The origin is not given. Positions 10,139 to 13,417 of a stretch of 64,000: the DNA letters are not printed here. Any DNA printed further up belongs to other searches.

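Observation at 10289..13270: Single polypeptide combining a DUF1998 DEXH helicase (MrfA/YprA-like) with a YprB/MrfB-like DEDD exonuclease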

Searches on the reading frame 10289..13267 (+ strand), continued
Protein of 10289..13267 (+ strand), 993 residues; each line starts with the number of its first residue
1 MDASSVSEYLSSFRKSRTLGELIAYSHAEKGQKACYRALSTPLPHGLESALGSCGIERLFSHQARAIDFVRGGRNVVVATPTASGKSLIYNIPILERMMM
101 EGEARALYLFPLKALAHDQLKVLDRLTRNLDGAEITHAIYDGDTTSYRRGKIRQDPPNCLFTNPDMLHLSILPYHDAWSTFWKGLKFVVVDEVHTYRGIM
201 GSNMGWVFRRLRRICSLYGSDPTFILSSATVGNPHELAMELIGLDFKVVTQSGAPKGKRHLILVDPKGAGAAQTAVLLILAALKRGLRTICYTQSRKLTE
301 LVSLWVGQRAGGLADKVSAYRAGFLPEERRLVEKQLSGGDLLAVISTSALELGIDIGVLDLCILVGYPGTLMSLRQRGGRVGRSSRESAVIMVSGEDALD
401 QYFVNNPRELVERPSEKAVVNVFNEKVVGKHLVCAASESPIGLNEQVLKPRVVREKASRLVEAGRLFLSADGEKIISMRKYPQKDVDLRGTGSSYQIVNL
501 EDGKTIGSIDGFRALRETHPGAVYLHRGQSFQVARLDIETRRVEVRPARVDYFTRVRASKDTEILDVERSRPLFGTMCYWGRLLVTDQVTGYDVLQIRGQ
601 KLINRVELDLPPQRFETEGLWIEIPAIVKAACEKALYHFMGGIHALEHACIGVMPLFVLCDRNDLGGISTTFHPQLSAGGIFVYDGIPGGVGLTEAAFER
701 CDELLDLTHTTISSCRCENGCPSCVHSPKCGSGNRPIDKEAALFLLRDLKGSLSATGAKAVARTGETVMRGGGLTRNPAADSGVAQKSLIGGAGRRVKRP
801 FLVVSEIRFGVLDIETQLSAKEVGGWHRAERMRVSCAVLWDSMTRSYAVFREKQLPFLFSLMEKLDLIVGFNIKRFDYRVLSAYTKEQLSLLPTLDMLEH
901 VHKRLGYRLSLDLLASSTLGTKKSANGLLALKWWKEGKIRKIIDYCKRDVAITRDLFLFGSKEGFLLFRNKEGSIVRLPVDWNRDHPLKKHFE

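Call 13: find_homologous_proteins(query=window:10289-13267:+, max_evalue=1e-10)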
Query window:10289-13267:+ (993 aa): 7999 proteins with E <= 1e-10 among 8000 candidates; the best 120 are listed.
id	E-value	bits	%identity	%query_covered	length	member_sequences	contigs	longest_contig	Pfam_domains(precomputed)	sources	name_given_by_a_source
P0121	0.0e+0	2267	100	100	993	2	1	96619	PF00270.36,PF09369.16,PF00271.38,PF22982.4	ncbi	-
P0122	0.0e+0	1940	86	100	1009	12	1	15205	PF00270.36,PF09369.16,PF13482.13,PF00271.38,PF22982.4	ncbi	-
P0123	0.0e+0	1630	72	99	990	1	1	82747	PF00270.36,PF09369.16,PF13482.13,PF00271.38,PF22982.4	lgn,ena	-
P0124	0.0e+0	1607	71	99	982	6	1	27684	PF00270.36,PF09369.16,PF13482.13,PF00271.38,PF04851.22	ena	-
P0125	0.0e+0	1601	71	100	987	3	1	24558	PF00270.36,PF09369.16,PF13482.13,PF00271.38,PF22982.4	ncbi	-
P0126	0.0e+0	1587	69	99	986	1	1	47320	PF00270.36,PF09369.16,PF13482.13,PF00271.38,PF22982.4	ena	-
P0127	0.0e+0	1575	69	99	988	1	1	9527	PF00270.36,PF01612.27,PF09369.16,PF13482.13,PF00271.38,PF22982.4,PF04851.22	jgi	-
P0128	0.0e+0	1469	65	99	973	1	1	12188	PF00270.36,PF09369.16,PF13482.13,PF00271.38,PF22982.4,PF04851.22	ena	-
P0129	0.0e+0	1450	64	99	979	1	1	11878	PF00270.36,PF09369.16,PF00271.38,PF22982.4,PF04851.22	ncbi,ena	-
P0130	0.0e+0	1432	65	99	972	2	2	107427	PF00270.36,PF09369.16,PF13482.13,PF00271.38,PF22982.4,PF04851.22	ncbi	-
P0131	0.0e+0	1430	64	99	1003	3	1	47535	PF00270.36,PF09369.16,PF13482.13,PF00271.38,PF22982.4,PF04851.22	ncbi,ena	-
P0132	0.0e+0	1429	64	99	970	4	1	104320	PF00270.36,PF09369.16,PF00271.38,PF22982.4,PF04851.22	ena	-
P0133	0.0e+0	1427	63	99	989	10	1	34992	PF00270.36,PF09369.16,PF00271.38,PF22982.4,PF04851.22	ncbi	-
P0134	0.0e+0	1416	63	99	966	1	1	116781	PF00270.36,PF09369.16,PF13482.13,PF00271.38,PF22982.4,PF04851.22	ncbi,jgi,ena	-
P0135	0.0e+0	1405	63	99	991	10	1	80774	PF00270.36,PF09369.16,PF13482.13,PF00271.38,PF22982.4,PF04851.22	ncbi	-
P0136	0.0e+0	1400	62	99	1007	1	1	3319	PF00270.36,PF09369.16,PF13482.13,PF00271.38,PF22982.4,PF04851.22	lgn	-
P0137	0.0e+0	1355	65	90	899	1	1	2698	PF00270.36,PF09369.16,PF13482.13,PF00271.38,PF22982.4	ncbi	ncbi:MAG: DEAD/DEAH box helicase, partial [Thermodesulfatator sp.]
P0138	0.0e+0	1318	61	99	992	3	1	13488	PF00270.36,PF09369.16,PF13482.13,PF00271.38,PF22982.4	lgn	-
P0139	0.0e+0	1276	58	99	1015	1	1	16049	PF00270.36,PF09369.16,PF13482.13,PF00271.38,PF22982.4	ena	-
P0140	0.0e+0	1268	58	99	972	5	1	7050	PF00270.36,PF09369.16,PF13482.13,PF00271.38,PF22982.4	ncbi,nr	ncbi:MAG: DEAD/DEAH box helicase [Deltaproteobacteria bacterium]|nr:DEAD/DEAH box helicase [Deltapro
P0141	0.0e+0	1267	58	98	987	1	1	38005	PF00270.36,PF09369.16,PF13482.13,PF00271.38,PF22982.4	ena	-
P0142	0.0e+0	1264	57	99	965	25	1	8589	PF00270.36,PF09369.16,PF13482.13,PF00271.38,PF22982.4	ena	-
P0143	0.0e+0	1263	57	99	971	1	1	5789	PF00270.36,PF09369.16,PF13482.13,PF00271.38,PF22982.4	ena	-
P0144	0.0e+0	1262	57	99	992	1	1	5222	PF00270.36,PF09369.16,PF13482.13,PF00271.38,PF22982.4,PF04851.22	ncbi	-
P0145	0.0e+0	1258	57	99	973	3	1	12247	PF00270.36,PF09369.16,PF00271.38,PF22982.4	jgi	jgi:DEAD/DEAH box helicase domain-containing protein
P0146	0.0e+0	1258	57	98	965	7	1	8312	PF00270.36,PF09369.16,PF13482.13,PF00271.38,PF22982.4,PF04851.22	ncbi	-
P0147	0.0e+0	1258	57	98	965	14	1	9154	PF00270.36,PF09369.16,PF13482.13,PF00271.38,PF22982.4,PF04851.22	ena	-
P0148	0.0e+0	1254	56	99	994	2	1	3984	PF00270.36,PF09369.16,PF13482.13,PF00271.38,PF10108.16,PF04851.22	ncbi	-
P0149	0.0e+0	1251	57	99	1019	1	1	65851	PF00270.36,PF09369.16,PF13482.13,PF00271.38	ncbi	-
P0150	0.0e+0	1250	57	99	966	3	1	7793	PF00270.36,PF09369.16,PF13482.13,PF00271.38,PF22982.4,PF04851.22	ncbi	-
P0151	0.0e+0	1242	56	99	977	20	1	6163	PF00270.36,PF09369.16,PF13482.13,PF00271.38,PF22982.4,PF04851.22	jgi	jgi:DEAD/DEAH box helicase domain-containing protein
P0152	0.0e+0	1241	57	99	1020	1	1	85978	PF00270.36,PF09369.16,PF13482.13,PF00271.38,PF22982.4,PF04851.22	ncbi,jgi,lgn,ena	-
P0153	0.0e+0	1240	56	99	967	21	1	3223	PF00270.36,PF09369.16,PF00271.38,PF22982.4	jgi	jgi:DEAD/DEAH box helicase domain-containing protein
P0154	0.0e+0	1234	57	99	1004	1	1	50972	PF00270.36,PF09369.16,PF13482.13,PF00271.38,PF22982.4,PF04851.22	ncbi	-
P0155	0.0e+0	1231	55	99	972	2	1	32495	PF00270.36,PF09369.16,PF00271.38,PF22982.4,PF04851.22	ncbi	-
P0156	0.0e+0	1231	57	99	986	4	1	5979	PF00270.36,PF01612.27,PF09369.16,PF13482.13,PF00271.38,PF22982.4,PF04851.22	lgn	-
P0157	0.0e+0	1229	57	98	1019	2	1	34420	PF00270.36,PF09369.16,PF13482.13,PF00271.38,PF22982.4,PF04851.22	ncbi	-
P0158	0.0e+0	1226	56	99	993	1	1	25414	PF00270.36,PF09369.16,PF13482.13,PF00271.38,PF22982.4,PF04851.22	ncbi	-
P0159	0.0e+0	1221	55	99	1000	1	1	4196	PF00270.36,PF09369.16,PF00271.38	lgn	-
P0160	0.0e+0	1212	56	98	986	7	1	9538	PF00270.36,PF09369.16,PF00271.38,PF22982.4,PF04851.22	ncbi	ncbi:MAG: DEAD/DEAH box helicase [Thermodesulfobacteriota bacterium]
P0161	0.0e+0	1211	55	99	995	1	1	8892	PF00270.36,PF09369.16,PF13482.13,PF00271.38,PF22982.4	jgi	-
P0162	0.0e+0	1211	57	98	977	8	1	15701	PF00270.36,PF09369.16,PF13482.13,PF00271.38,PF22982.4,PF04851.22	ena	-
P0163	0.0e+0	1208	55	98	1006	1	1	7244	PF00270.36,PF09369.16,PF13482.13,PF00271.38,PF22982.4,PF04851.22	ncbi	-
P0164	0.0e+0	1207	54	99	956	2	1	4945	PF00270.36,PF09369.16,PF13482.13,PF00271.38,PF22982.4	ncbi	-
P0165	0.0e+0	1206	55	98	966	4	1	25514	PF00270.36,PF09369.16,PF00271.38,PF22982.4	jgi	jgi:DEAD/DEAH box helicase domain-containing protein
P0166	0.0e+0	1205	54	99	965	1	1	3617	PF00270.36,PF09369.16,PF13482.13,PF00271.38,PF22982.4,PF04851.22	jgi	-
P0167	0.0e+0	1204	54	98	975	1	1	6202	PF00270.36,PF09369.16,PF00271.38,PF22982.4,PF04851.22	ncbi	-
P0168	0.0e+0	1199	55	97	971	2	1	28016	PF00270.36,PF09369.16,PF13482.13,PF00271.38,PF22982.4,PF04851.22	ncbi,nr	ncbi:MAG: DEAD/DEAH box helicase [Deltaproteobacteria bacterium]|nr:DEAD/DEAH box helicase [Deltapro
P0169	0.0e+0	1199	59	91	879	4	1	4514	PF00270.36,PF09369.16,PF13482.13,PF00271.38,PF22982.4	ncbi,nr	ncbi:MAG: DEAD/DEAH box helicase [Thermodesulfobacteriota bacterium]|nr:DEAD/DEAH box helicase [Ther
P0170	0.0e+0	1197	52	99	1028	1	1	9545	PF00270.36,PF09369.16,PF13482.13,PF00271.38,PF22982.4,PF04851.22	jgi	-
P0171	0.0e+0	1197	54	99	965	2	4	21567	PF00270.36,PF09369.16,PF13482.13,PF00271.38,PF22982.4,PF04851.22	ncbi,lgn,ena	-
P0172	0.0e+0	1197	54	99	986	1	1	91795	PF00270.36,PF09369.16,PF13482.13,PF00271.38,PF22982.4,PF04851.22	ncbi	-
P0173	0.0e+0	1197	55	99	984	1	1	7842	PF00270.36,PF09369.16,PF13482.13,PF00271.38,PF22982.4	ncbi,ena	-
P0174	0.0e+0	1197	55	98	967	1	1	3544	PF00270.36,PF09369.16,PF13482.13,PF00271.38,PF22982.4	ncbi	-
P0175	0.0e+0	1196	55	99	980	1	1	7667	PF00270.36,PF09369.16,PF13482.13,PF00271.38,PF22982.4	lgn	-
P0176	0.0e+0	1195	52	99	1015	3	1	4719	PF00270.36,PF09369.16,PF13482.13,PF00271.38,PF22982.4,PF04851.22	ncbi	ncbi:MAG: DEAD/DEAH box helicase [Desulfobacterales bacterium]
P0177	0.0e+0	1193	53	99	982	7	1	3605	PF00270.36,PF09369.16,PF13482.13,PF00271.38,PF22982.4,PF04851.22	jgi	jgi:DEAD/DEAH box helicase domain-containing protein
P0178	0.0e+0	1192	51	99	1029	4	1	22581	PF00270.36,PF09369.16,PF13482.13,PF00271.38,PF22982.4,PF04851.22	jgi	jgi:DEAD/DEAH box helicase domain-containing protein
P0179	0.0e+0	1192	55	98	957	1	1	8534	PF00270.36,PF09369.16,PF13482.13,PF00271.38,PF22982.4,PF04851.22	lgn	-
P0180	0.0e+0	1192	54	99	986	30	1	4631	PF00270.36,PF09369.16,PF13482.13,PF00271.38,PF22982.4,PF04851.22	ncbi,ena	-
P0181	0.0e+0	1191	55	98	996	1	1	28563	PF00270.36,PF09369.16,PF00271.38,PF22982.4,PF04851.22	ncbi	-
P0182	0.0e+0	1191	55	99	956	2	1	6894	PF00270.36,PF09369.16,PF13482.13,PF00271.38,PF22982.4,PF04851.22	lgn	-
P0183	0.0e+0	1191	57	94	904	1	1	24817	PF00270.36,PF09369.16,PF13482.13,PF00271.38,PF22982.4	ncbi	-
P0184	0.0e+0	1189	54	99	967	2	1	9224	PF00270.36,PF09369.16,PF13482.13,PF00271.38,PF22982.4,PF04851.22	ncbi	-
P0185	0.0e+0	1188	52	99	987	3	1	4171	PF00270.36,PF09369.16,PF13482.13,PF00271.38,PF22982.4,PF04851.22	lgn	-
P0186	0.0e+0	1188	53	99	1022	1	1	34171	PF00270.36,PF09369.16,PF13482.13,PF00271.38,PF22982.4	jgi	-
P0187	0.0e+0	1188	55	98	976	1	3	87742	PF00270.36,PF09369.16,PF13482.13,PF00271.38,PF22982.4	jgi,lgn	-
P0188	0.0e+0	1188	54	99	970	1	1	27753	PF00270.36,PF09369.16,PF00271.38,PF22982.4,PF04851.22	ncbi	ncbi:MAG: DEAD/DEAH box helicase [Pseudomonadota bacterium]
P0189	0.0e+0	1188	54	99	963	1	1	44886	PF00270.36,PF09369.16,PF13482.13,PF00271.38,PF22982.4,PF04851.22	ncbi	ncbi:MAG: DEAD/DEAH box helicase [Thermodesulfobacteriota bacterium]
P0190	0.0e+0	1188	55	99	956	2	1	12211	PF00270.36,PF09369.16,PF13482.13,PF00271.38,PF22982.4,PF04851.22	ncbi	-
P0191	0.0e+0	1187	55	99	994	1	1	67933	PF00270.36,PF09369.16,PF13482.13,PF00271.38,PF22982.4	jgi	jgi:DEAD/DEAH box helicase domain-containing protein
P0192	0.0e+0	1187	55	97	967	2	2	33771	PF00270.36,PF09369.16,PF13482.13,PF00271.38,PF22982.4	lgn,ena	-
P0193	0.0e+0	1187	53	99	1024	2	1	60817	PF00270.36,PF01612.27,PF09369.16,PF13482.13,PF00271.38,PF22982.4,PF04851.22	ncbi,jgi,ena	-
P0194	0.0e+0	1187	55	98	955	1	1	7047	PF00270.36,PF09369.16,PF13482.13,PF00271.38,PF04851.22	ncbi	-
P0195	0.0e+0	1186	54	99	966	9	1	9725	PF00270.36,PF09369.16,PF00271.38,PF22982.4,PF04851.22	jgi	-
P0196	0.0e+0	1186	55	98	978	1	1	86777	PF00270.36,PF09369.16,PF13482.13,PF00271.38,PF22982.4,PF04851.22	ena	-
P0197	0.0e+0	1186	52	99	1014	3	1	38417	PF00270.36,PF09369.16,PF13482.13,PF00271.38,PF22982.4,PF04851.22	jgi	jgi:DEAD/DEAH box helicase domain-containing protein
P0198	0.0e+0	1185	52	98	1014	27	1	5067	PF00270.36,PF09369.16,PF13482.13,PF00271.38,PF22982.4,PF04851.22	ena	-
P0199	0.0e+0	1185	53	99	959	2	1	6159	PF00270.36,PF09369.16,PF13482.13,PF00271.38,PF22982.4,PF04851.22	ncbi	-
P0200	0.0e+0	1185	55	99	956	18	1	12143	PF00270.36,PF09369.16,PF00271.38,PF22982.4,PF04851.22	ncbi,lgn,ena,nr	ncbi:MAG TPA: DEAD/DEAH box helicase [Desulfobacterales bacterium]|nr:DEAD/DEAH box helicase [Desulf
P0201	0.0e+0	1185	53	100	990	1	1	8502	PF00270.36,PF09369.16,PF13482.13,PF00271.38,PF22982.4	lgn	-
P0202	0.0e+0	1185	54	99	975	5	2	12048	PF00270.36,PF09369.16,PF13482.13,PF00271.38,PF10108.16,PF22982.4,PF04851.22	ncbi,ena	-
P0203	0.0e+0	1184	54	99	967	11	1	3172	PF00270.36,PF09369.16,PF13482.13,PF00271.38,PF22982.4,PF04851.22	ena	-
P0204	0.0e+0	1184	54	99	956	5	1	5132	PF00270.36,PF09369.16,PF13482.13,PF00271.38,PF22982.4,PF04851.22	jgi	jgi:DEAD/DEAH box helicase domain-containing protein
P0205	0.0e+0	1184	54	99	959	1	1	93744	PF00270.36,PF01612.27,PF09369.16,PF13482.13,PF00271.38,PF22982.4,PF04851.22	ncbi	-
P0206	0.0e+0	1183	53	99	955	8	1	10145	PF00270.36,PF09369.16,PF13482.13,PF00271.38,PF22982.4,PF04851.22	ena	-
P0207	0.0e+0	1183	53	98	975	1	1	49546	PF00270.36,PF09369.16,PF13482.13,PF00271.38,PF22590.3,PF22982.4,PF04851.22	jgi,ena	-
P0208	0.0e+0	1182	54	99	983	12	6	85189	PF00270.36,PF09369.16,PF13482.13,PF00271.38,PF22982.4,PF04851.22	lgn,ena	-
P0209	0.0e+0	1182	55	99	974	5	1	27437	PF00270.36,PF09369.16,PF13482.13,PF00271.38,PF22982.4,PF04851.22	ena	-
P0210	0.0e+0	1182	53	99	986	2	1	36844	PF00270.36,PF09369.16,PF00271.38,PF22982.4,PF04851.22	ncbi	-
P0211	0.0e+0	1181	55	99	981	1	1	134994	PF00270.36,PF09369.16,PF13482.13,PF00271.38,PF22982.4,PF04851.22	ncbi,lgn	-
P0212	0.0e+0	1181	55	98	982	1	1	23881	PF00270.36,PF09369.16,PF13482.13,PF00271.38,PF22982.4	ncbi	ncbi:MAG: DEAD/DEAH box helicase [Desulfovibrionaceae bacterium]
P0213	0.0e+0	1180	53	98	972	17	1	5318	PF00270.36,PF09369.16,PF13482.13,PF00271.38,PF22982.4,PF04851.22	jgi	-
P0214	0.0e+0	1180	53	99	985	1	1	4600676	PF00270.36,PF09369.16,PF13482.13,PF00271.38,PF22982.4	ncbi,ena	-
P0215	0.0e+0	1179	52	99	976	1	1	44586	PF00270.36,PF09369.16,PF13482.13,PF00271.38,PF22982.4,PF04851.22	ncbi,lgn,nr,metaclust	ncbi:DEAD/DEAH box helicase [Candidatus Magnetomorum sp. HK-1]|nr:DEAD/DEAH box helicase [Candidatus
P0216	0.0e+0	1179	53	99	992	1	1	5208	PF00270.36,PF09369.16,PF13482.13,PF00271.38,PF22982.4,PF04851.22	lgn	-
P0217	0.0e+0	1178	52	99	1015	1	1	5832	PF00270.36,PF09369.16,PF13482.13,PF00271.38,PF22982.4,PF04851.22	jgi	jgi:DEAD/DEAH box helicase domain-containing protein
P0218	0.0e+0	1178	54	97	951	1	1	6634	PF00270.36,PF09369.16,PF13482.13,PF00271.38,PF22982.4,PF04851.22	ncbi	-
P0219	0.0e+0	1178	53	99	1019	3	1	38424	PF00270.36,PF09369.16,PF13482.13,PF00271.38,PF22982.4,PF04851.22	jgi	-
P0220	0.0e+0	1178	54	97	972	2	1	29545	PF00270.36,PF09369.16,PF13482.13,PF00271.38,PF22982.4,PF04851.22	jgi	jgi:DEAD/DEAH box helicase domain-containing protein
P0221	0.0e+0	1177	54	99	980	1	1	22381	PF00270.36,PF09369.16,PF13482.13,PF00271.38,PF22982.4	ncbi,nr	ncbi:MAG: DEAD/DEAH box helicase [Desulfobacterales bacterium]|nr:DEAD/DEAH box helicase [Desulfobac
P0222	0.0e+0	1177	54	99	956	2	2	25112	PF00270.36,PF09369.16,PF00271.38,PF22982.4,PF04851.22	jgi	-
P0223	0.0e+0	1177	54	98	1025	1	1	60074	PF00270.36,PF09369.16,PF13482.13,PF00271.38,PF22982.4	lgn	-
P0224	0.0e+0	1177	55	98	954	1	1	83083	PF00270.36,PF09369.16,PF13482.13,PF00271.38,PF22982.4,PF04851.22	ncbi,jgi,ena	-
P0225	0.0e+0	1177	54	98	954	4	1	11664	PF00270.36,PF09369.16,PF13482.13,PF00271.38,PF22982.4,PF04851.22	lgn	-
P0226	0.0e+0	1177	54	98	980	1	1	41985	PF00270.36,PF09369.16,PF13482.13,PF00271.38,PF22982.4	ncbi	-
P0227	0.0e+0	1176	54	98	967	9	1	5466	PF00270.36,PF09369.16,PF13482.13,PF00271.38,PF22982.4,PF04851.22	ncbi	-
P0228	0.0e+0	1176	53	97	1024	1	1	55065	PF00270.36,PF01612.27,PF09369.16,PF13482.13,PF00271.38,PF22982.4,PF04851.22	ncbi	ncbi:MAG: DEAD/DEAH box helicase [Desulfococcaceae bacterium]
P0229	0.0e+0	1176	52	99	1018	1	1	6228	PF00270.36,PF09369.16,PF00271.38,PF22982.4,PF04851.22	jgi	-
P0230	0.0e+0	1176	55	98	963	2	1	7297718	PF00270.36,PF09369.16,PF00271.38,PF22982.4,PF04851.22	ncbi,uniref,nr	ncbi:hypothetical protein DSCW_10920 [Desulfosarcina widdelii]|uniref:DEAD/DEAH box helicase n=2 Tax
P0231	0.0e+0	1176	52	99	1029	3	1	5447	PF00270.36,PF09369.16,PF13482.13,PF00271.38,PF22982.4,PF04851.22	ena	-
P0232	0.0e+0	1175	52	99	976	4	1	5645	PF00270.36,PF09369.16,PF13482.13,PF00271.38,PF22982.4,PF04851.22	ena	-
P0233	0.0e+0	1175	53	99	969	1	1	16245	PF00270.36,PF09369.16,PF13482.13,PF00271.38,PF22982.4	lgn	-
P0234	0.0e+0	1175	56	76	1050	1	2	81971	PF00270.36,PF09369.16,PF13482.13,PF00271.38,PF22982.4,PF04851.22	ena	-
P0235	0.0e+0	1175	53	99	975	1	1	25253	PF00270.36,PF09369.16,PF13482.13,PF00271.38,PF22982.4,PF04851.22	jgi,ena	-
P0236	0.0e+0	1174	54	98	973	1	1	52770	PF00270.36,PF09369.16,PF13482.13,PF00271.38,PF22982.4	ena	-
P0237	0.0e+0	1174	52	99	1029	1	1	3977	PF00270.36,PF09369.16,PF13482.13,PF00271.38,PF22982.4,PF04851.22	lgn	-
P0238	0.0e+0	1174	55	99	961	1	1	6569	PF00270.36,PF09369.16,PF13482.13,PF00271.38,PF22982.4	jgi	jgi:DEAD/DEAH box helicase domain-containing protein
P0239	0.0e+0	1174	53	98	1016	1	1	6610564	PF00270.36,PF09369.16,PF13482.13,PF00271.38,PF22982.4,PF04851.22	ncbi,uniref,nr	ncbi:DEAD/DEAH box helicase [Desulfonema ishimotonii]|uniref:DEAD/DEAH box helicase n=1 Tax=Desulfon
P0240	0.0e+0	1174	52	99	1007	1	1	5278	PF00270.36,PF09369.16,PF13482.13,PF00271.38,PF22982.4,PF04851.22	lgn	-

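Call 23: find_encoding_contigs(protein=P0121, flank=10000, max_places=3)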
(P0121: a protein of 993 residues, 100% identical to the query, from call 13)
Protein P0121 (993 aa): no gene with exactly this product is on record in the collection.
